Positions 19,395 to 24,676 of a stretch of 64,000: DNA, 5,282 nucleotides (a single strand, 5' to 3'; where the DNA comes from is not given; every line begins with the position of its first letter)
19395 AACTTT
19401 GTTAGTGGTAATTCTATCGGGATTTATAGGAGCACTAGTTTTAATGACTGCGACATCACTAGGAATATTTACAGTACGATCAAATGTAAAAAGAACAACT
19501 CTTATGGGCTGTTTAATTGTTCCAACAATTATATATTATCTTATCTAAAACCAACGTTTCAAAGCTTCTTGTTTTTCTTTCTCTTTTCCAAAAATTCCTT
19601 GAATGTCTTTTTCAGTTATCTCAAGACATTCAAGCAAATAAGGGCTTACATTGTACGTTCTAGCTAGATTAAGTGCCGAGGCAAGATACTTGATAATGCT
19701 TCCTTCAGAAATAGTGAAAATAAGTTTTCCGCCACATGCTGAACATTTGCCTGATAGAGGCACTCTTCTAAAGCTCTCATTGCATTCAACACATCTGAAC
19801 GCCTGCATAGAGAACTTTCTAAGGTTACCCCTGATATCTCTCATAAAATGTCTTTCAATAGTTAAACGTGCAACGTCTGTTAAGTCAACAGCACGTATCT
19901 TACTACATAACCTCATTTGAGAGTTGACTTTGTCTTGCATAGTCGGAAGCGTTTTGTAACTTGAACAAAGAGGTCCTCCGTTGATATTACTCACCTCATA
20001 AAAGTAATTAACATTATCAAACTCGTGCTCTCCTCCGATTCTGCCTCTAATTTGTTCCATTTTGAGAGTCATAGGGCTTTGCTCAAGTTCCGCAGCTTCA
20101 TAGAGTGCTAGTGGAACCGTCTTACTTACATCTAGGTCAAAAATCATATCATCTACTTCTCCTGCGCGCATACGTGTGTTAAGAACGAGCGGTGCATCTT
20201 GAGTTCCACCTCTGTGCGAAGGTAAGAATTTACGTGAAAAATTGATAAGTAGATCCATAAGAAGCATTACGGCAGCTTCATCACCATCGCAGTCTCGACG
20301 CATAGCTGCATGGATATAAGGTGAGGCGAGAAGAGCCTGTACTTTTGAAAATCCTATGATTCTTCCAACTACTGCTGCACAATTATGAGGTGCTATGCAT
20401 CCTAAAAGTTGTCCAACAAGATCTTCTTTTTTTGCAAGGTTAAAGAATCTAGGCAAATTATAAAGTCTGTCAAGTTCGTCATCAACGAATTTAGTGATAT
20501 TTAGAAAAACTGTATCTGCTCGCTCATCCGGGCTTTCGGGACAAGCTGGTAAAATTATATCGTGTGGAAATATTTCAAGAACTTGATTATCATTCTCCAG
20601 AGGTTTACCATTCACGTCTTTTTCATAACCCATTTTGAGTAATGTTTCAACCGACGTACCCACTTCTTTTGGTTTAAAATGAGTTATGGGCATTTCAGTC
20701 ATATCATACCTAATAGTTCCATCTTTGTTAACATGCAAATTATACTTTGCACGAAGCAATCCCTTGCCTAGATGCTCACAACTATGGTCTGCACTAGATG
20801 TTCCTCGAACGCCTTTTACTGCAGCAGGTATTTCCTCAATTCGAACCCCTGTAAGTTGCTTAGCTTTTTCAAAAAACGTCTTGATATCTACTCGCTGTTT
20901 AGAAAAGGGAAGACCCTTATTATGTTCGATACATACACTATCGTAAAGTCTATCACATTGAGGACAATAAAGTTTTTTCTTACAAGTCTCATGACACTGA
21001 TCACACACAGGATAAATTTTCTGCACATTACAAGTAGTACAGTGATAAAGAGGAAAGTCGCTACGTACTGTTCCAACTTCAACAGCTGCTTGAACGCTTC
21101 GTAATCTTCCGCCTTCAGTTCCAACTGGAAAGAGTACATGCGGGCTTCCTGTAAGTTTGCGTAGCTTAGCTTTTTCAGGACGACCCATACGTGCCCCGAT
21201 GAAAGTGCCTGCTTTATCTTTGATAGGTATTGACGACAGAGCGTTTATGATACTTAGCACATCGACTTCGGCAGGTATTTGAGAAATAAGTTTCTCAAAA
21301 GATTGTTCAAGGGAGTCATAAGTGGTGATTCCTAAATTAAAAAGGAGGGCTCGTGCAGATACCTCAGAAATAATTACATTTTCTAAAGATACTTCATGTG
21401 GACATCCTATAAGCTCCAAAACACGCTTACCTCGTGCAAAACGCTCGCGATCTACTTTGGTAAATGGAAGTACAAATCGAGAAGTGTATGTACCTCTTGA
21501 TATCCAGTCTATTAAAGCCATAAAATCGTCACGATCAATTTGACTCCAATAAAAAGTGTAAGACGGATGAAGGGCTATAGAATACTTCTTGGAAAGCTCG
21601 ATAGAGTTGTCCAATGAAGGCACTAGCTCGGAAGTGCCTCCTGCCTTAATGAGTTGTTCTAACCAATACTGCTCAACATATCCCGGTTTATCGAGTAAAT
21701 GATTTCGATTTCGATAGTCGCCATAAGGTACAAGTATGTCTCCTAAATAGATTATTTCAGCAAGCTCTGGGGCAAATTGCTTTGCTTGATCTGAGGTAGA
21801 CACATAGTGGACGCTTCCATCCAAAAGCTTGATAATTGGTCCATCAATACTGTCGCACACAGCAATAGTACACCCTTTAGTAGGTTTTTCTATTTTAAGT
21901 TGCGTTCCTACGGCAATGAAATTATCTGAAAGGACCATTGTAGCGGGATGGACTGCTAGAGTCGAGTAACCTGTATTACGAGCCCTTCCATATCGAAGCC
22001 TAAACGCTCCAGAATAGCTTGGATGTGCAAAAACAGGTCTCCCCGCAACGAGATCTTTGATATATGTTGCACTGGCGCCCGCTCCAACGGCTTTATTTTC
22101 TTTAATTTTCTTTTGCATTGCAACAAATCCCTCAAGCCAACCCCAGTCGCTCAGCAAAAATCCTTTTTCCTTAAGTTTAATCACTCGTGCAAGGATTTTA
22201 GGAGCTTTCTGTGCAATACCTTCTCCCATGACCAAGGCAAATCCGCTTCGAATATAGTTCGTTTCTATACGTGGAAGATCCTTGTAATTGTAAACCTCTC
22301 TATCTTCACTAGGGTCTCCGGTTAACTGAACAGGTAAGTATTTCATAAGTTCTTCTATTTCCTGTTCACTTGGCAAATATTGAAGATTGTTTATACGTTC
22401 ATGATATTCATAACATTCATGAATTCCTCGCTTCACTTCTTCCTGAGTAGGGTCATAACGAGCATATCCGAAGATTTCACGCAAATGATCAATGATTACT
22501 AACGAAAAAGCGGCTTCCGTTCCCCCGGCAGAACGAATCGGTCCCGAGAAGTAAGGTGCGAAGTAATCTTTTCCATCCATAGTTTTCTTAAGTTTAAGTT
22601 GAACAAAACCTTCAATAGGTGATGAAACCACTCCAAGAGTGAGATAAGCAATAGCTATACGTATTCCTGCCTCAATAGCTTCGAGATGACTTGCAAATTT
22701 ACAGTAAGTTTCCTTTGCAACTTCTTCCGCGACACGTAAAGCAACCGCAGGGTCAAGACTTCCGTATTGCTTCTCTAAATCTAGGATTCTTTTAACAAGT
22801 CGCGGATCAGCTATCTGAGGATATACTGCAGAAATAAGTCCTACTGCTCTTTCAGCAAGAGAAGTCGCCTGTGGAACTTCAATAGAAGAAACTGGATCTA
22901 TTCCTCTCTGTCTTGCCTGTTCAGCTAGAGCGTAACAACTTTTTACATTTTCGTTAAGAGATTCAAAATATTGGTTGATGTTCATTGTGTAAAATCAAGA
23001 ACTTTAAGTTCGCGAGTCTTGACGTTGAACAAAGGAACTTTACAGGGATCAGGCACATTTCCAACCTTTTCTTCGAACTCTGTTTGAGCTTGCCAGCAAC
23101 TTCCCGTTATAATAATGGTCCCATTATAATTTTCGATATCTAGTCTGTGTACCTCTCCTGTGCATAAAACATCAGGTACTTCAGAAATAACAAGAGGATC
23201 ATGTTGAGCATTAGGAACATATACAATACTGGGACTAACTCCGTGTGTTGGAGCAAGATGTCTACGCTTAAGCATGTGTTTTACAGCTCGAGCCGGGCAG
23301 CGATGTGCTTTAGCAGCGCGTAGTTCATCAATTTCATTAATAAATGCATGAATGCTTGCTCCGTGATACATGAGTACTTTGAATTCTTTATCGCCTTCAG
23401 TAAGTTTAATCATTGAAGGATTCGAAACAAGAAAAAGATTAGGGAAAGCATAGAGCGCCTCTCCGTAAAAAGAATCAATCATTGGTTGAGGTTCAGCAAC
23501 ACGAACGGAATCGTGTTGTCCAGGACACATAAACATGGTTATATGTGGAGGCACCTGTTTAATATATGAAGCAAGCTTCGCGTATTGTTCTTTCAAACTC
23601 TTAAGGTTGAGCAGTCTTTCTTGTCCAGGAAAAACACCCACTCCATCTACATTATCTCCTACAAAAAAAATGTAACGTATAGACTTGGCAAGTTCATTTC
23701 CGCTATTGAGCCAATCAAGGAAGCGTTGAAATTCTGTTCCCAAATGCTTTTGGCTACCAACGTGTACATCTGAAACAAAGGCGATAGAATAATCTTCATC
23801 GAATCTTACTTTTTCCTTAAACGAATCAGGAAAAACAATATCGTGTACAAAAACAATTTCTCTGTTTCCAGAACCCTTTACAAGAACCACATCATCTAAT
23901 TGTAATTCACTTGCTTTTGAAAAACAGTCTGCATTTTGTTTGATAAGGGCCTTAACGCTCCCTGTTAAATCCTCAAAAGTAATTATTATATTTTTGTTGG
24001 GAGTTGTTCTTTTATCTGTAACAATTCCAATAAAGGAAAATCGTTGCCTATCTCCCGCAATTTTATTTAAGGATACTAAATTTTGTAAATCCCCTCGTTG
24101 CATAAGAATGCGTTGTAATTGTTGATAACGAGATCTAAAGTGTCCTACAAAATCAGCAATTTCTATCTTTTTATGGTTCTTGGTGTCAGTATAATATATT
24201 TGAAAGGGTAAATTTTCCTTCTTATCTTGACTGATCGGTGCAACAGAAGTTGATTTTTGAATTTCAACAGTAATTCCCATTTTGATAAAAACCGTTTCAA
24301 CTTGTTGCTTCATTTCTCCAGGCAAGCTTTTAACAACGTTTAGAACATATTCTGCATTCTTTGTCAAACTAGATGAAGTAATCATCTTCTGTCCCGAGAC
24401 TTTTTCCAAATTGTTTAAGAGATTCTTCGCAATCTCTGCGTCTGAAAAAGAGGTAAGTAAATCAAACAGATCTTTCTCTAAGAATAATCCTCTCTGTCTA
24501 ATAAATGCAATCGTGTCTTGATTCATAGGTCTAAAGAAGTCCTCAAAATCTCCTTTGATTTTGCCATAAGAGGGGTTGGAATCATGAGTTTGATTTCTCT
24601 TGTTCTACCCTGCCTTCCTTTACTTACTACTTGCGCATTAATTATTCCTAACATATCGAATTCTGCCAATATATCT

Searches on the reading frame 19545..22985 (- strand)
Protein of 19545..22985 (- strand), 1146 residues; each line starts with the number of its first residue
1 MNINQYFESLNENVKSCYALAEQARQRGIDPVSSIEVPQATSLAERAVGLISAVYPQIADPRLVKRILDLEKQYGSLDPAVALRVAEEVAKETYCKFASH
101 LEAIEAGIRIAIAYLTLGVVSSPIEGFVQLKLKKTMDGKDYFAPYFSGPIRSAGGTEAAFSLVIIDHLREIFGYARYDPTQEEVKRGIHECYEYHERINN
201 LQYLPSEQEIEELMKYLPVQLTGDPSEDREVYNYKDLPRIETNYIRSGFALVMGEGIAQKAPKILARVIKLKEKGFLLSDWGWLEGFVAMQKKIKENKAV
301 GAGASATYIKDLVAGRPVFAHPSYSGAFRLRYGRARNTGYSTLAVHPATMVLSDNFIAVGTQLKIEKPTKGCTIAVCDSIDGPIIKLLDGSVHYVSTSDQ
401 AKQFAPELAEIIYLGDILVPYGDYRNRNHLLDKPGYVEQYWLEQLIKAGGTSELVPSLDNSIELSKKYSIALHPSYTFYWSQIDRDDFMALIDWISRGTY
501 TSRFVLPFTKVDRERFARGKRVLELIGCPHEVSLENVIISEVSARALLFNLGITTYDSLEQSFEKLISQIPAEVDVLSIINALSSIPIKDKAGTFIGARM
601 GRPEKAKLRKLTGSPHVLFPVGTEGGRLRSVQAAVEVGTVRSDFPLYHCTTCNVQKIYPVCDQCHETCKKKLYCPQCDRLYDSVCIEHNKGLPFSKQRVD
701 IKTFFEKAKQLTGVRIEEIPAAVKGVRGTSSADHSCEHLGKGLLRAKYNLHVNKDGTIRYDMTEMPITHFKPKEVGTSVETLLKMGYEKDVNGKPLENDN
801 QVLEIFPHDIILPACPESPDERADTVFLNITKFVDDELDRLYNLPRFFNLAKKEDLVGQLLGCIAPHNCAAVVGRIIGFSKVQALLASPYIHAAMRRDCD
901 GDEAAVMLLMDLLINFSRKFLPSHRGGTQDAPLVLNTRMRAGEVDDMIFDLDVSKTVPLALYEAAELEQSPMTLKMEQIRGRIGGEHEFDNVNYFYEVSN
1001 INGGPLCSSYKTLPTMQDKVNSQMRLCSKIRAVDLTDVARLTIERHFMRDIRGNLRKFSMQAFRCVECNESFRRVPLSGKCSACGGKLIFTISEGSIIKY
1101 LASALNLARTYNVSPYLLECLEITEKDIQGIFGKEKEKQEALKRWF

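Call 97: search_protein_families(library=pfam, proteins=[window:19545-22985:-], max_evalue=0.001)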
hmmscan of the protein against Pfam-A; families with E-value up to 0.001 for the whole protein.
window:19545-22985:- (1146 aa): 3 families
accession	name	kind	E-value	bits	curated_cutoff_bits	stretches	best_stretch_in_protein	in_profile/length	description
PF24844.1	PolC_DP2_central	-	8.4e-107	357.7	24.3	1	299-679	5-368/372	DNA polymerase II large subunit DP2, central domain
PF24846.1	PolC_DP2_cat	-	1.7e-102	342.9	24.3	1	721-1019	6-299/299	DNA polymerase II large subunit DP2, catalytic domain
PF03833.19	PolC_DP2_N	-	6.7e-76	255.4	24.3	1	5-287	1-268/271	DNA polymerase II large subunit DP2, N-terminal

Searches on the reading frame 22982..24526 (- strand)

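Call 97: search_protein_families(library=pfam, proteins=[window:22982-24526:-], max_evalue=0.001)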
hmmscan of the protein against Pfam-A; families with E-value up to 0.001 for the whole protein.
window:22982-24526:- (514 aa): 3 families
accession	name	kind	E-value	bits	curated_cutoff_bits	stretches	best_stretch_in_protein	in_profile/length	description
PF04042.21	DNA_pol_E_B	-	7.3e-15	55.4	29.1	1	248-458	1-203/210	DNA polymerase alpha/epsilon subunit B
PF00149.33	Metallophos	-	2.4e-07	31.8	21.5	1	247-432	2-159/191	Calcineurin-like phosphoesterase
PF01336.31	tRNA_anti-codon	-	6.2e-06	26.5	27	1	165-219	3-56/75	OB-fold nucleic acid binding domain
